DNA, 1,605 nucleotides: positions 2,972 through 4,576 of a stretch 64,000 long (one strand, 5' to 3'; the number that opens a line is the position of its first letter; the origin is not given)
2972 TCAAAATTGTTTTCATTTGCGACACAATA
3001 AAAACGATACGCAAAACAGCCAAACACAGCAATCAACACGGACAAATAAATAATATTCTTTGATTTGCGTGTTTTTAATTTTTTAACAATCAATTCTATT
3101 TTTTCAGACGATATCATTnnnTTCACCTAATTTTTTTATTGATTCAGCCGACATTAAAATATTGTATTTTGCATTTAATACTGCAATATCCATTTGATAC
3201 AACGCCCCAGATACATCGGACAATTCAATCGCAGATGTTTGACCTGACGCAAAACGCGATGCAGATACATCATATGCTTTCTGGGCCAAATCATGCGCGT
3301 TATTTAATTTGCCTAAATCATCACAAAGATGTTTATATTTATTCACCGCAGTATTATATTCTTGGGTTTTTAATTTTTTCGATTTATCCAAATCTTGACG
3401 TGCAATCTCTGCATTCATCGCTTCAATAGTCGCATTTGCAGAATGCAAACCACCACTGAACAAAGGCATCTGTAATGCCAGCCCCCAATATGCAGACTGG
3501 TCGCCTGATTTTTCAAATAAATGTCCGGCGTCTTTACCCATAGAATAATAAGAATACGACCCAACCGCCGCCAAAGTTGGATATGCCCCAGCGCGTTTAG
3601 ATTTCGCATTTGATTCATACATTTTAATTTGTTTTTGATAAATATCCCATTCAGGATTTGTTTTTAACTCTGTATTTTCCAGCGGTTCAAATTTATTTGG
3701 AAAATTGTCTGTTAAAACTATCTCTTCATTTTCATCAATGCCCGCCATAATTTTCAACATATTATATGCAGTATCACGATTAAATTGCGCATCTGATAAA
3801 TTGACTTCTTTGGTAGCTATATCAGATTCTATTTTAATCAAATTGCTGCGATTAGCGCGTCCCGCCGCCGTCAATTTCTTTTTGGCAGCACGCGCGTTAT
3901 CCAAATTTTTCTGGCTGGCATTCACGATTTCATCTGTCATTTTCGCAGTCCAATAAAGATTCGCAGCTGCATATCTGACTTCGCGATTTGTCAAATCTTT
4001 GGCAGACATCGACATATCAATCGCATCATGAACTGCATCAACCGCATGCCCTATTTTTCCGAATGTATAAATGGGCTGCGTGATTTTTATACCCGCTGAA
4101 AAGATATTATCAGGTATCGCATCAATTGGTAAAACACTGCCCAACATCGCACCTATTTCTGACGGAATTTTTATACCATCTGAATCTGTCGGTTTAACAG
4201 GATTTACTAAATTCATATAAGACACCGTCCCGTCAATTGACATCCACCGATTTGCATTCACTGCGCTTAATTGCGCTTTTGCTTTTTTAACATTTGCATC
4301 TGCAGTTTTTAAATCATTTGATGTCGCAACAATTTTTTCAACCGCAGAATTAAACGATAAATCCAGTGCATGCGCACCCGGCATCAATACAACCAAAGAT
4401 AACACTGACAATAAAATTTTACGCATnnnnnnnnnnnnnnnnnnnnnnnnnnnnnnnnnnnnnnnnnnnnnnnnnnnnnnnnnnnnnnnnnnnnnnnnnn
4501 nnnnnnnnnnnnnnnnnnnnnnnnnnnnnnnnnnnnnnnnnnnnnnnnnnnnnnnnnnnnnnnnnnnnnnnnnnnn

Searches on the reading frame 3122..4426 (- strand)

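Call 98: search_protein_families(library=pfam, proteins=[window:3122-4426:-], max_evalue=0.001)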
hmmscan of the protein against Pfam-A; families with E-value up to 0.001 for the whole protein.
window:3122-4426:- (435 aa): 1 family
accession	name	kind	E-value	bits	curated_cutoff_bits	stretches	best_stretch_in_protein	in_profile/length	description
PF02321.23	OEP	-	1.4e-38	133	22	2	249-427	4-179/187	Outer membrane efflux protein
